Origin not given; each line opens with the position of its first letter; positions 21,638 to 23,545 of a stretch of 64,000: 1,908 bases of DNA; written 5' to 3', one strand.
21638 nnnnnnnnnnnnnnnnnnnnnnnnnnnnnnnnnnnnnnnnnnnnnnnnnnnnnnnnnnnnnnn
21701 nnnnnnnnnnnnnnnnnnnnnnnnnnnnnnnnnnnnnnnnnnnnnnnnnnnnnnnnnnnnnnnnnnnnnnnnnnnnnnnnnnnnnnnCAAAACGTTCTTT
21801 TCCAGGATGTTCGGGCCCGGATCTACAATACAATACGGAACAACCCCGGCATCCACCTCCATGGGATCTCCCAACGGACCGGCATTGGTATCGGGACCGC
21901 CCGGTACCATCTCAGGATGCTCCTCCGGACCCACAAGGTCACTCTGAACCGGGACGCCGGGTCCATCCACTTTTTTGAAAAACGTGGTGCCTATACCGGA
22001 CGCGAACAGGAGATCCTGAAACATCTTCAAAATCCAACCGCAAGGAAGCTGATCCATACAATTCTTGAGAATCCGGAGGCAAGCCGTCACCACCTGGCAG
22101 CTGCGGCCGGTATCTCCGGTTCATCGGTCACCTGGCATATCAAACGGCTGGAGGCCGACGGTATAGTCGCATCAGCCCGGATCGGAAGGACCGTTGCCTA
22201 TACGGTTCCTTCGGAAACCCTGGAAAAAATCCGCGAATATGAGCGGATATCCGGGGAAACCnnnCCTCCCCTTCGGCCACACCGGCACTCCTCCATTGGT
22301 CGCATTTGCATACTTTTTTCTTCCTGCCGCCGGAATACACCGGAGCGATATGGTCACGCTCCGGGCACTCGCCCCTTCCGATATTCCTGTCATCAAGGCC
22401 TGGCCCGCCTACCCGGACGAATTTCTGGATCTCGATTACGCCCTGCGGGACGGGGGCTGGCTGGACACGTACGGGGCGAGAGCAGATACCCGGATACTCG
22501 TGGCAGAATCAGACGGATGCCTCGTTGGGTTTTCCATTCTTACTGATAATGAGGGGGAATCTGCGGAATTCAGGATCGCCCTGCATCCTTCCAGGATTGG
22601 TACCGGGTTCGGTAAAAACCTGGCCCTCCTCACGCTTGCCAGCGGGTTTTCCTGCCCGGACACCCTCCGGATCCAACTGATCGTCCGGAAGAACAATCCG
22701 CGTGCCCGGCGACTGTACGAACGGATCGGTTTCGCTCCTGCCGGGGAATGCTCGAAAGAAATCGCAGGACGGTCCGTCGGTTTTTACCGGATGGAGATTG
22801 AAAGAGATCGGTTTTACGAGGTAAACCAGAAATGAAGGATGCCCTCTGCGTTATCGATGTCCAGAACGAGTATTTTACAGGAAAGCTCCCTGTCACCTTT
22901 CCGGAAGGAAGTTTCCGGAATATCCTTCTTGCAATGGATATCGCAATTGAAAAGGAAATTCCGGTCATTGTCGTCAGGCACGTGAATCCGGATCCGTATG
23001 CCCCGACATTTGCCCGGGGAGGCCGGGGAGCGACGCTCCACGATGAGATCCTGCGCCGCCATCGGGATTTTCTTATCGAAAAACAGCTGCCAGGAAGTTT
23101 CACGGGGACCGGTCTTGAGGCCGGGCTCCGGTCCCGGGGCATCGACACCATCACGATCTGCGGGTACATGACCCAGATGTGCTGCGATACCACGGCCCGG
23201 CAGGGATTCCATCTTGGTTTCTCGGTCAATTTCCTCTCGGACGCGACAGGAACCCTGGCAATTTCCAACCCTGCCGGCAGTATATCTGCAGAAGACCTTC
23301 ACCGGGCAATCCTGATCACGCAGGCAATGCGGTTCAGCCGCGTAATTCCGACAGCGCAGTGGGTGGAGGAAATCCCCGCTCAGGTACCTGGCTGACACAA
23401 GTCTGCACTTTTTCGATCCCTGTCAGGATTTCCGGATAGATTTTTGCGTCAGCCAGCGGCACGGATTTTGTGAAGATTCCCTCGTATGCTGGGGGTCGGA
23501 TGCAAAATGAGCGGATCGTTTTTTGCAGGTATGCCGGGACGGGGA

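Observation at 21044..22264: Secreted PPC-like protein translationally coupled to a membrane-tethered double-wHTH regulator (cassette copy 1)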

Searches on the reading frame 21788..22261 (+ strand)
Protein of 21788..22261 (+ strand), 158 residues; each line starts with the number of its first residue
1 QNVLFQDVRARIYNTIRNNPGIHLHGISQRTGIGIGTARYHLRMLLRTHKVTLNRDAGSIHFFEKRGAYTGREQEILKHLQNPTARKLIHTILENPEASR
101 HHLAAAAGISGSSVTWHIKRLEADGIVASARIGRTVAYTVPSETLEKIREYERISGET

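Call 77: find_homologous_proteins(query=A9, max_evalue=0.000001)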
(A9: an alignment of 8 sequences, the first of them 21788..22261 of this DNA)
Query A9 (8 sequences) (158 aa, profile of the alignment): 407 proteins with E <= 0.000001 among 4975 candidates; the best 120 are listed.
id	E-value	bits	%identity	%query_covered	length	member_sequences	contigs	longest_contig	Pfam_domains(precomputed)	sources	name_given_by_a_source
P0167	1.2e-57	212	27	87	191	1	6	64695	PF01047.29,PF13412.13,PF08279.19,PF01022.27,PF09339.17,PF12802.14,PF24266.2,PF24034.2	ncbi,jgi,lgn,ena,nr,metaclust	ncbi:MAG: winged helix-turn-helix transcriptional regulator [Thaumarchaeota archaeon]|nr:MAG: winged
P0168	1.2e-57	212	27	87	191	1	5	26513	PF01047.29,PF13412.13,PF08279.19,PF01022.27,PF09339.17,PF12802.14,PF24266.2,PF24034.2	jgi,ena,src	-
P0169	4.4e-57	210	26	89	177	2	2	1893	PF01047.29,PF12840.14,PF13412.13,PF01978.26,PF01022.27,PF12802.14,PF24266.2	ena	-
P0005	1.2e-55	205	100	100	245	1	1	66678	PF12840.14,PF13412.13,PF12802.14,PF24266.2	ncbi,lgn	ncbi:MAG: winged helix-turn-helix transcriptional regulator [Methanoregulaceae archaeon]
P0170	3.6e-55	204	30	90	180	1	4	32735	PF01047.29,PF12840.14,PF13412.13,PF01022.27,PF12802.14,PF24266.2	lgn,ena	-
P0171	5.8e-55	203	25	87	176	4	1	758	PF01047.29,PF12840.14,PF13412.13,PF13730.13,PF01978.26,PF01022.27,PF03965.23,PF14502.13,PF03428.20,PF24266.2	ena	-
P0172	6.1e-54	200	28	90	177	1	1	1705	PF01047.29,PF12840.14,PF13412.13,PF01978.26,PF01022.27,PF13601.13,PF04703.19,PF12802.14,PF24266.2,PF01726.23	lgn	-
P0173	3.3e-53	198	25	89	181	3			PF01047.29,PF12840.14,PF13412.13,PF01022.27,PF03965.23,PF12802.14,PF24266.2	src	-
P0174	5.4e-53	197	33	82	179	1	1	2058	PF01047.29,PF12840.14,PF13412.13,PF08279.19,PF01978.26,PF01022.27,PF13601.13,PF12802.14,PF24266.2,PF10711.16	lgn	-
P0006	7.0e-53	196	84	100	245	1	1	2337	PF12840.14,PF13412.13,PF01022.27,PF12802.14,PF24266.2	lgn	-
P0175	3.2e-52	194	32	87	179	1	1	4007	PF01047.29,PF12840.14,PF13412.13,PF01978.26,PF01022.27,PF24033.2,PF03965.23,PF13601.13,PF12802.14,PF24266.2,PF01726.23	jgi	jgi:predicted transcriptional regulator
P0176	3.4e-52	194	33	82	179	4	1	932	PF05043.20,PF01047.29,PF12840.14,PF13412.13,PF08279.19,PF01978.26,PF01022.27,PF13601.13,PF12802.14,PF24266.2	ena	-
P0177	5.1e-52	194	28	89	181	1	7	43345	PF01047.29,PF12840.14,PF13412.13,PF01022.27,PF03965.23,PF12802.14,PF24266.2,PF10711.16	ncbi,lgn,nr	ncbi:winged helix-turn-helix transcriptional regulator [Candidatus Woesearchaeota archaeon]|nr:winge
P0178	6.0e-52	193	31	89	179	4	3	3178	PF05043.20,PF01047.29,PF12840.14,PF13412.13,PF08279.19,PF01022.27,PF12802.14,PF24266.2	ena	-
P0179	6.2e-52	193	25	89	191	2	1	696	PF13412.13,PF08279.19,PF01022.27,PF09339.17,PF12802.14,PF24266.2,PF24034.2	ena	-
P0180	6.2e-52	193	28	89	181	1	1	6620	PF01047.29,PF12840.14,PF13412.13,PF01022.27,PF03965.23,PF13601.13,PF12802.14,PF24266.2,PF10711.16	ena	-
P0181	6.3e-52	193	33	85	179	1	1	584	PF08279.19,PF13730.13,PF01978.26,PF01022.27,PF03965.23,PF09339.17,PF12802.14,PF24266.2,PF01325.26,PF05043.20,PF01047.29,PF12840.14,PF13412.13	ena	-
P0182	6.8e-52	193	33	83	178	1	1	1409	PF01047.29,PF12840.14,PF13412.13,PF01978.26,PF01022.27,PF12802.14,PF24266.2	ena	-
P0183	8.2e-52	193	24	94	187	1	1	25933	PF13730.13,PF01978.26,PF01022.27,PF24033.2,PF03965.23,PF13601.13,PF09339.17,PF14493.13,PF12802.14,PF24266.2,PF24034.2,PF10711.16,PF01047.29,PF12840.14,PF13412.13,PF03428.20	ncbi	ncbi:MAG: winged helix-turn-helix transcriptional regulator [Candidatus Altiarchaeota archaeon]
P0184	8.5e-52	193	27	82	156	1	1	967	PF01047.29,PF13412.13,PF08279.19,PF01978.26,PF01022.27,PF09339.17,PF12802.14,PF24266.2,PF24034.2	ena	-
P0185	8.6e-52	193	28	86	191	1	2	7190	PF12840.14,PF13412.13,PF08279.19,PF01022.27,PF14493.13,PF12802.14,PF24266.2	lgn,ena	-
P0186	9.1e-52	193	29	89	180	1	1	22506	PF01047.29,PF12840.14,PF13412.13,PF01978.26,PF01022.27,PF03965.23,PF09339.17,PF12802.14,PF24266.2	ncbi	-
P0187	1.0e-51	193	33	85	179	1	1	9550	PF05043.20,PF01047.29,PF12840.14,PF13412.13,PF08279.19,PF01978.26,PF01022.27,PF03965.23,PF13601.13,PF12802.14,PF24266.2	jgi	-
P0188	1.1e-51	193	31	94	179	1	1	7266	PF01047.29,PF12840.14,PF13412.13,PF01978.26,PF01022.27,PF03965.23,PF12802.14,PF24266.2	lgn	-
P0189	1.1e-51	193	31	89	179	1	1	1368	PF05043.20,PF01047.29,PF12840.14,PF13412.13,PF08279.19,PF01022.27,PF12802.14,PF24266.2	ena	-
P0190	1.3e-51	192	33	83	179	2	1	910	PF08279.19,PF13730.13,PF01978.26,PF01022.27,PF09339.17,PF12802.14,PF14394.13,PF24266.2,PF10711.16,PF01047.29,PF12840.14,PF13412.13,PF13545.13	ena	-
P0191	1.4e-51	192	32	83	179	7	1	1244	PF01047.29,PF12840.14,PF13412.13,PF08279.19,PF01022.27,PF12802.14,PF24266.2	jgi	-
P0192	1.6e-51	192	30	94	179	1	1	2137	PF13412.13,PF01978.26,PF01022.27,PF03965.23,PF24266.2,PF10711.16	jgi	-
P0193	2.0e-51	192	30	89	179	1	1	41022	PF01047.29,PF12840.14,PF13412.13,PF01978.26,PF01022.27,PF03965.23,PF12802.14,PF24266.2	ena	-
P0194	2.4e-51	192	28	94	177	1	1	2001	PF01047.29,PF12840.14,PF13412.13,PF01978.26,PF01022.27,PF03965.23,PF03428.20,PF12802.14,PF13545.13,PF24266.2,PF01726.23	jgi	jgi:predicted transcriptional regulator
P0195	2.5e-51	191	33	85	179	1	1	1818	PF08279.19,PF13730.13,PF01978.26,PF01022.27,PF03965.23,PF09339.17,PF12802.14,PF24266.2,PF05043.20,PF01047.29,PF12840.14,PF13412.13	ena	-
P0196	2.5e-51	191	28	87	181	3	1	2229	PF01047.29,PF12840.14,PF13412.13,PF01978.26,PF01022.27,PF03965.23,PF12802.14,PF24266.2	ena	-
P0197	3.0e-51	191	33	89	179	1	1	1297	PF08279.19,PF13730.13,PF01978.26,PF01022.27,PF09339.17,PF12802.14,PF24266.2,PF05043.20,PF01047.29,PF12840.14,PF13412.13,PF04703.19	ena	-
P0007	3.2e-51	191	73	100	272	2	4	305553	PF12840.14,PF13412.13,PF24266.2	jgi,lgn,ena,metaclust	metaclust:\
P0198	3.9e-51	191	33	89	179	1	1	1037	PF08279.19,PF13730.13,PF01978.26,PF01022.27,PF03965.23,PF09339.17,PF12802.14,PF24266.2,PF10711.16,PF05043.20,PF01047.29,PF12840.14,PF13412.13,PF04703.19,PF13545.13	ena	-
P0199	4.2e-51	191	33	85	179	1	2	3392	PF08279.19,PF13730.13,PF01978.26,PF01022.27,PF03965.23,PF09339.17,PF12802.14,PF14394.13,PF24266.2,PF05043.20,PF01047.29,PF12840.14,PF13412.13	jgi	-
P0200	5.2e-51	190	25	89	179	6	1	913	PF01047.29,PF12840.14,PF13412.13,PF01978.26,PF01022.27,PF03965.23,PF24266.2,PF10711.16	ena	-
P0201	5.6e-51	190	26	94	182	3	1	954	PF01047.29,PF13412.13,PF01022.27,PF03965.23,PF12802.14,PF24266.2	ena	-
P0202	5.7e-51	190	33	85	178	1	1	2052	PF01047.29,PF12840.14,PF13412.13,PF08279.19,PF01978.26,PF01022.27,PF12802.14,PF14394.13,PF24266.2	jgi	-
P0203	5.9e-51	190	30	89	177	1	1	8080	PF13730.13,PF01978.26,PF01022.27,PF03965.23,PF09339.17,PF12802.14,PF24266.2,PF01726.23,PF10711.16,PF01047.29,PF12840.14,PF13412.13,PF03428.20,PF13545.13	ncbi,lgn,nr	ncbi:MAG: winged helix-turn-helix transcriptional regulator [Candidatus Woesearchaeota archaeon]|nr:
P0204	6.4e-51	190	29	87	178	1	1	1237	PF01047.29,PF12840.14,PF13412.13,PF01978.26,PF01022.27,PF24033.2,PF03965.23,PF12802.14,PF24266.2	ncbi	-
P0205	6.9e-51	190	32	85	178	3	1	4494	PF01047.29,PF12840.14,PF13412.13,PF08279.19,PF01978.26,PF01022.27,PF12802.14,PF24266.2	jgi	jgi:predicted transcriptional regulator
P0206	7.0e-51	190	26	94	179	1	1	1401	PF01047.29,PF13412.13,PF01978.26,PF01022.27,PF24033.2,PF03965.23,PF14493.13,PF24266.2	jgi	jgi:predicted transcriptional regulator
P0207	7.6e-51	190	29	91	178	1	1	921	PF01047.29,PF12840.14,PF13412.13,PF01978.26,PF01022.27,PF24033.2,PF03965.23,PF03428.20,PF12802.14,PF24266.2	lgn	-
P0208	8.3e-51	190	35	82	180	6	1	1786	PF01047.29,PF12840.14,PF13412.13,PF01978.26,PF01022.27,PF12802.14,PF24266.2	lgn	-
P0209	8.4e-51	190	25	90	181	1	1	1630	PF01047.29,PF12840.14,PF13412.13,PF01978.26,PF01022.27,PF03965.23,PF12802.14,PF24266.2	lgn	-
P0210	8.6e-51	190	34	83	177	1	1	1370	PF01047.29,PF12840.14,PF13412.13,PF08279.19,PF01978.26,PF01022.27,PF12802.14,PF24266.2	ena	-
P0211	8.9e-51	190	35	82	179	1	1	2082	PF08279.19,PF13730.13,PF01978.26,PF01022.27,PF09339.17,PF12802.14,PF14394.13,PF24266.2,PF01726.23,PF05043.20,PF01047.29,PF12840.14,PF13412.13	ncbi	ncbi:MAG: winged helix-turn-helix transcriptional regulator [Nitrosopumilaceae archaeon]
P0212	9.0e-51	190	29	85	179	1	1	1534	PF01047.29,PF12840.14,PF13412.13,PF01978.26,PF01022.27,PF03965.23,PF12802.14,PF24266.2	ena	-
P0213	1.0e-50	189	34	82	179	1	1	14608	PF01047.29,PF12840.14,PF13412.13,PF01978.26,PF01022.27,PF03965.23,PF12802.14,PF24266.2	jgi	jgi:predicted transcriptional regulator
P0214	1.4e-50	189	28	87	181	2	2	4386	PF01047.29,PF12840.14,PF13412.13,PF01022.27,PF03965.23,PF12802.14,PF24266.2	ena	-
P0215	1.5e-50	189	27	94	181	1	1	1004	PF01047.29,PF12840.14,PF13412.13,PF01978.26,PF01022.27,PF24033.2,PF03965.23,PF12802.14,PF24266.2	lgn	-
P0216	2.3e-50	188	27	89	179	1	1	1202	PF01047.29,PF12840.14,PF13412.13,PF01022.27,PF24033.2,PF03965.23,PF12802.14,PF24266.2,PF10711.16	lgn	-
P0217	2.3e-50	188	29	85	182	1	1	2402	PF12840.14,PF13412.13,PF01022.27,PF03965.23,PF24266.2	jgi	-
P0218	2.6e-50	188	26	89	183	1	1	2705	PF01047.29,PF12840.14,PF13412.13,PF01978.26,PF01022.27,PF24033.2,PF03965.23,PF12802.14,PF24266.2,PF10711.16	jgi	jgi:predicted transcriptional regulator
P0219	2.7e-50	188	31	89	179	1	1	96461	PF01047.29,PF12840.14,PF13412.13,PF01978.26,PF01022.27,PF24033.2,PF03965.23,PF12802.14,PF24266.2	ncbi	-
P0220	2.9e-50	188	33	85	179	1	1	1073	PF01047.29,PF12840.14,PF13412.13,PF08279.19,PF01978.26,PF01022.27,PF12802.14,PF24266.2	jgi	-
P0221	3.0e-50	188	34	85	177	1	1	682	PF01047.29,PF12840.14,PF13412.13,PF08279.19,PF01978.26,PF01022.27,PF12802.14,PF24266.2,PF01325.26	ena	-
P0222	3.2e-50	188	24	89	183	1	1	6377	PF01047.29,PF13412.13,PF01022.27,PF03965.23,PF12802.14,PF24266.2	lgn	-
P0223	3.4e-50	188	34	85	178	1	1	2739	PF01047.29,PF12840.14,PF13412.13,PF08279.19,PF01978.26,PF01022.27,PF13601.13,PF12802.14,PF24266.2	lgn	-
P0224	3.4e-50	188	35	82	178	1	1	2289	PF01047.29,PF12840.14,PF13412.13,PF01978.26,PF01022.27,PF12802.14,PF24266.2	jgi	-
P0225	3.6e-50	188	30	89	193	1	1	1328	PF13730.13,PF01978.26,PF01022.27,PF24033.2,PF03965.23,PF09339.17,PF12802.14,PF24266.2,PF01726.23,PF01047.29,PF12840.14,PF13412.13,PF04703.19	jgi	jgi:predicted transcriptional regulator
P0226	3.6e-50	188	28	89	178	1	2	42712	PF01978.26,PF01022.27,PF24033.2,PF03965.23,PF09339.17,PF12802.14,PF24266.2,PF01726.23,PF01047.29,PF12840.14,PF13412.13,PF21248.4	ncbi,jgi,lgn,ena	-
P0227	3.8e-50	188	34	85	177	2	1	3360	PF01047.29,PF12840.14,PF13412.13,PF01978.26,PF01022.27,PF12802.14,PF14394.13,PF24266.2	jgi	-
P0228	3.8e-50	188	27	94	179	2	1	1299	PF01047.29,PF12840.14,PF13412.13,PF01978.26,PF01022.27,PF12802.14,PF24266.2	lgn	-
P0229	3.9e-50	188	24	89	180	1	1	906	PF01047.29,PF12840.14,PF13412.13,PF01978.26,PF01022.27,PF03965.23,PF12802.14,PF24266.2,PF24034.2,PF10711.16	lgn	-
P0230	4.1e-50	187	34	82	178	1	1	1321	PF01047.29,PF12840.14,PF13412.13,PF01978.26,PF01022.27,PF13601.13,PF12802.14,PF24266.2,PF10711.16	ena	-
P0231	4.5e-50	187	23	89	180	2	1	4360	PF01047.29,PF12840.14,PF13412.13,PF01978.26,PF01022.27,PF03965.23,PF12802.14,PF24266.2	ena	-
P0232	4.9e-50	187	32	85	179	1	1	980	PF08279.19,PF13730.13,PF01978.26,PF01022.27,PF03965.23,PF13601.13,PF12802.14,PF14394.13,PF24266.2,PF01325.26,PF01726.23,PF05043.20,PF01047.29,PF12840.14,PF13412.13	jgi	-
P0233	5.2e-50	187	26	91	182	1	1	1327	PF01047.29,PF13412.13,PF01022.27,PF03965.23,PF12802.14,PF24266.2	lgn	-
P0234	5.5e-50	187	26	91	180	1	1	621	PF01047.29,PF12840.14,PF13412.13,PF01022.27,PF24033.2,PF03965.23,PF12802.14,PF24266.2,PF10711.16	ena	-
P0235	5.9e-50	187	24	89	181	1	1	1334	PF01047.29,PF12840.14,PF13412.13,PF01978.26,PF01022.27,PF24033.2,PF03965.23,PF12802.14,PF24266.2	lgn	-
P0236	6.4e-50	187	24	89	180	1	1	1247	PF01047.29,PF13412.13,PF01978.26,PF01022.27,PF03965.23,PF12802.14,PF24266.2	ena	-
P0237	6.4e-50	187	36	82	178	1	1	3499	PF01047.29,PF12840.14,PF13412.13,PF08279.19,PF01978.26,PF01022.27,PF03965.23,PF12802.14,PF24266.2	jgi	-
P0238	6.4e-50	187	37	83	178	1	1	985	PF01047.29,PF12840.14,PF13412.13,PF08279.19,PF01978.26,PF01022.27,PF03428.20,PF12802.14,PF24266.2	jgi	jgi:predicted transcriptional regulator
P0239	6.7e-50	187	36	82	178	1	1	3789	PF01047.29,PF12840.14,PF13412.13,PF08279.19,PF01978.26,PF01022.27,PF03965.23,PF12802.14,PF24266.2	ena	-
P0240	6.7e-50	187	23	94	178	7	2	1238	PF01047.29,PF12840.14,PF13412.13,PF01978.26,PF01022.27,PF24033.2,PF03965.23,PF24266.2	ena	-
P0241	6.8e-50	187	31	85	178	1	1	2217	PF01047.29,PF12840.14,PF13412.13,PF08279.19,PF01978.26,PF01022.27,PF03965.23,PF13601.13,PF12802.14,PF14394.13,PF24266.2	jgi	-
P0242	8.3e-50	186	29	82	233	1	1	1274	PF01047.29,PF12840.14,PF13412.13,PF01978.26,PF01022.27,PF24033.2,PF04703.19,PF12802.14,PF24266.2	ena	-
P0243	8.5e-50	186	32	82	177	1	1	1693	PF01047.29,PF12840.14,PF13412.13,PF01022.27,PF12802.14,PF24266.2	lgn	-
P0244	8.7e-50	186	23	94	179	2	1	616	PF01047.29,PF12840.14,PF13412.13,PF01022.27,PF03965.23,PF12802.14,PF24266.2,PF08221.18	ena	-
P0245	9.4e-50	186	24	89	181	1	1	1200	PF01047.29,PF12840.14,PF13412.13,PF01978.26,PF01022.27,PF03965.23,PF12802.14,PF24266.2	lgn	-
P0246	9.5e-50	186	25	86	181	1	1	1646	PF01047.29,PF12840.14,PF13412.13,PF01978.26,PF01022.27,PF03965.23,PF12802.14,PF24266.2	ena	-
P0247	1.0e-49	186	28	89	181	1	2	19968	PF01978.26,PF01022.27,PF03965.23,PF09339.17,PF12802.14,PF24266.2,PF14947.13,PF01047.29,PF12840.14,PF13412.13,PF21248.4,PF04703.19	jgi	jgi:predicted transcriptional regulator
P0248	1.0e-49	186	32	82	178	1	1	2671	PF01047.29,PF12840.14,PF13412.13,PF01978.26,PF01022.27,PF12802.14,PF24266.2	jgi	jgi:predicted transcriptional regulator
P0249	1.1e-49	186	34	85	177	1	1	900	PF01047.29,PF12840.14,PF13412.13,PF08279.19,PF01978.26,PF01022.27,PF03965.23,PF12802.14,PF24266.2,PF10711.16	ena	-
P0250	1.1e-49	186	34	85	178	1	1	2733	PF01047.29,PF12840.14,PF13412.13,PF08279.19,PF01978.26,PF01022.27,PF03965.23,PF12802.14,PF24266.2,PF10711.16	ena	-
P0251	1.1e-49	186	30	89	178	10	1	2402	PF01047.29,PF12840.14,PF13412.13,PF01978.26,PF01022.27,PF12802.14,PF24266.2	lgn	-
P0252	1.2e-49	186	24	91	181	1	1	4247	PF13730.13,PF01978.26,PF01022.27,PF24033.2,PF03965.23,PF13601.13,PF09339.17,PF12802.14,PF24266.2,PF24034.2,PF01726.23,PF01047.29,PF12840.14,PF13412.13,PF13545.13,PF17778.8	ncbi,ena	-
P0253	1.3e-49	186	35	82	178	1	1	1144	PF01047.29,PF12840.14,PF13412.13,PF01978.26,PF01022.27,PF12802.14,PF24266.2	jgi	-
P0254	1.4e-49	186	35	82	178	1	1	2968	PF01047.29,PF12840.14,PF13412.13,PF01978.26,PF01022.27,PF12802.14,PF24266.2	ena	-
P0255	1.4e-49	186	35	82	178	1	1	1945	PF01047.29,PF12840.14,PF13412.13,PF01978.26,PF01022.27,PF03965.23,PF12802.14,PF24266.2,PF01325.26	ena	-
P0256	1.4e-49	186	33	85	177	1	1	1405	PF01047.29,PF12840.14,PF13412.13,PF01022.27,PF12802.14,PF24266.2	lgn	-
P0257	1.4e-49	186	35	82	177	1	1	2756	PF01047.29,PF12840.14,PF13412.13,PF08279.19,PF01978.26,PF01022.27,PF03965.23,PF12802.14,PF24266.2,PF01325.26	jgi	-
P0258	1.4e-49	186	30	85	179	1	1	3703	PF25212.3,PF01978.26,PF01022.27,PF03965.23,PF13601.13,PF09339.17,PF12802.14,PF14394.13,PF24266.2,PF10711.16,PF05043.20,PF01047.29,PF12840.14,PF13412.13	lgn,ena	-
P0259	1.5e-49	186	27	87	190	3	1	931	PF01047.29,PF13412.13,PF08279.19,PF01022.27,PF09339.17,PF12802.14,PF24266.2,PF24034.2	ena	-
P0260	1.6e-49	186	35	82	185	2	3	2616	PF01047.29,PF12840.14,PF13412.13,PF01978.26,PF01022.27,PF12802.14,PF24266.2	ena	-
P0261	2.0e-49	185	35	82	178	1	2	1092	PF01047.29,PF12840.14,PF13412.13,PF01978.26,PF01022.27,PF12802.14,PF24266.2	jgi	-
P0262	2.1e-49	185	33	91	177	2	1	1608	PF01047.29,PF12840.14,PF13412.13,PF01978.26,PF01022.27,PF14502.13,PF09339.17,PF12802.14,PF14394.13,PF24266.2,PF10711.16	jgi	-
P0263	2.1e-49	185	26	87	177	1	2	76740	PF01047.29,PF12840.14,PF13412.13,PF01978.26,PF01022.27,PF24033.2,PF03965.23,PF24266.2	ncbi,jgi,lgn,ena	-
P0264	2.1e-49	185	23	89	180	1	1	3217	PF01047.29,PF13412.13,PF01022.27,PF03965.23,PF13601.13,PF12802.14,PF24266.2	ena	-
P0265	2.1e-49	185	35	82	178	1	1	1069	PF01047.29,PF12840.14,PF13412.13,PF01978.26,PF01022.27,PF12802.14,PF24266.2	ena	-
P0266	2.2e-49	185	35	82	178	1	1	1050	PF01047.29,PF12840.14,PF13412.13,PF01978.26,PF01022.27,PF03965.23,PF12802.14,PF24266.2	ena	-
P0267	2.3e-49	185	33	85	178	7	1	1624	PF08279.19,PF01978.26,PF01022.27,PF09339.17,PF12802.14,PF14394.13,PF24266.2,PF01726.23,PF05043.20,PF01047.29,PF12840.14,PF13412.13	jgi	-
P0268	2.6e-49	185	35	82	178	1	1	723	PF01047.29,PF12840.14,PF13412.13,PF01978.26,PF01022.27,PF12802.14,PF24266.2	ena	-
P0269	2.7e-49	185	28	87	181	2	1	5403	PF25212.3,PF01978.26,PF01022.27,PF03965.23,PF09339.17,PF12802.14,PF24266.2,PF24034.2,PF01726.23,PF10711.16,PF01047.29,PF12840.14,PF13412.13,PF13545.13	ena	-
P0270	2.7e-49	185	35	82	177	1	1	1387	PF01047.29,PF12840.14,PF13412.13,PF01978.26,PF01022.27,PF12802.14,PF24266.2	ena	-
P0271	2.8e-49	185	33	85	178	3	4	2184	PF01047.29,PF12840.14,PF13412.13,PF01022.27,PF12802.14,PF24266.2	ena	-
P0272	2.8e-49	185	30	85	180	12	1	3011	PF01047.29,PF12840.14,PF13412.13,PF01022.27,PF12802.14,PF24266.2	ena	-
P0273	3.4e-49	185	26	89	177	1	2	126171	PF01047.29,PF12840.14,PF13412.13,PF01978.26,PF01022.27,PF03965.23,PF04703.19,PF14493.13,PF12802.14,PF24266.2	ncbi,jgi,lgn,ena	-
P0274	3.6e-49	184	35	82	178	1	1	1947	PF01047.29,PF12840.14,PF13412.13,PF08279.19,PF01978.26,PF01022.27,PF03965.23,PF12802.14,PF24266.2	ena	-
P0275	3.7e-49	184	29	94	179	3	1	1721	PF01047.29,PF12840.14,PF13412.13,PF01978.26,PF01022.27,PF24033.2,PF03965.23,PF12802.14,PF24266.2,PF10711.16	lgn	-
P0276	3.7e-49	184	24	88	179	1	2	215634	PF01047.29,PF12840.14,PF13412.13,PF01978.26,PF01022.27,PF24033.2,PF03965.23,PF12802.14,PF24266.2,PF10711.16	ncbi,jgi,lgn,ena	-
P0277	3.7e-49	184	23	85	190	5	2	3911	PF01047.29,PF12840.14,PF13412.13,PF01978.26,PF01022.27,PF03965.23,PF12802.14,PF24266.2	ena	-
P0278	3.7e-49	184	34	82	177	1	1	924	PF01047.29,PF12840.14,PF13412.13,PF08279.19,PF01978.26,PF01022.27,PF12802.14,PF24266.2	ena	-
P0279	3.9e-49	184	30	85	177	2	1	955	PF01047.29,PF12840.14,PF13412.13,PF01022.27,PF12802.14,PF24266.2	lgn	-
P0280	4.5e-49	184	31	89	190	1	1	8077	PF21476.5,PF01978.26,PF01022.27,PF03965.23,PF09339.17,PF14493.13,PF12802.14,PF08281.19,PF24266.2,PF01726.23,PF01047.29,PF12840.14,PF13412.13,PF04703.19,PF13545.13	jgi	jgi:predicted transcriptional regulator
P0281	5.0e-49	184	29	82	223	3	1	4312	PF01047.29,PF13412.13,PF01022.27,PF12802.14,PF24266.2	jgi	-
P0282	5.1e-49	184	32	85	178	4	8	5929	PF01047.29,PF12840.14,PF13412.13,PF01978.26,PF01022.27,PF03965.23,PF12802.14,PF24266.2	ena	-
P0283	5.6e-49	184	28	90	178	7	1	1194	PF08279.19,PF01978.26,PF01022.27,PF13601.13,PF12802.14,PF14394.13,PF24266.2,PF24034.2,PF01325.26,PF01047.29,PF12840.14,PF13412.13,PF13463.13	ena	-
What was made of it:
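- Closest known: Pfam PF24266. Different: The relatives found here outside Methanomicrobiales are soluble proteins of 177-191 aa (call 77).
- The wider PF24266 family consists of soluble proteins of about 180 aa (call 77).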

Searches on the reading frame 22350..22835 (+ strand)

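Call 52: search_protein_families(library=pfam, proteins=[window:22350-22835:+], max_evalue=0.01)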
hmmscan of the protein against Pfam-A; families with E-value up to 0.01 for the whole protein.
window:22350-22835:+ (161 aa): 5 families
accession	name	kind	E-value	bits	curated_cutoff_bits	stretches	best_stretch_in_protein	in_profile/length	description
PF00583.31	Acetyltransf_1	-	6.5e-12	46.2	20.7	1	18-128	9-116/116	Acetyltransferase (GNAT) family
PF13508.13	Acetyltransf_7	-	3.1e-09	37.5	27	1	46-129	2-83/84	Acetyltransferase (GNAT) domain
PF13302.13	Acetyltransf_3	-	5.1e-09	37.4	25.4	1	3-128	3-137/138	Acetyltransferase (GNAT) domain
PF13673.13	Acetyltransf_10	-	0.0004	20.8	23.6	1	45-149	29-125/128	Acetyltransferase (GNAT) domain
PF08445.16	FR47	-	0.00071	20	22.1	1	76-130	27-79/86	FR47-like protein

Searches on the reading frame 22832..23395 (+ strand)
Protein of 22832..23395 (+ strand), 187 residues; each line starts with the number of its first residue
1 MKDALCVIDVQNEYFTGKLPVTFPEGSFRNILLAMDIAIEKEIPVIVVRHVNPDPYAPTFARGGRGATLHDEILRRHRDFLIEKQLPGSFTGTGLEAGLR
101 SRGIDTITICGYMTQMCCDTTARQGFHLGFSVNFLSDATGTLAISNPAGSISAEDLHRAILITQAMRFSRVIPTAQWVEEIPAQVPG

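Call 52: search_protein_families(library=pfam, proteins=[window:22832-23395:+], max_evalue=0.01)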
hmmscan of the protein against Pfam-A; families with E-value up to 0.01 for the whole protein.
window:22832-23395:+ (187 aa): 1 family
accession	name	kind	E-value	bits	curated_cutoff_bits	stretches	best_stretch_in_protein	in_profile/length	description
PF00857.26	Isochorismatase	-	6.8e-31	108.1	27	1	4-146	2-155/175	Isochorismatase domain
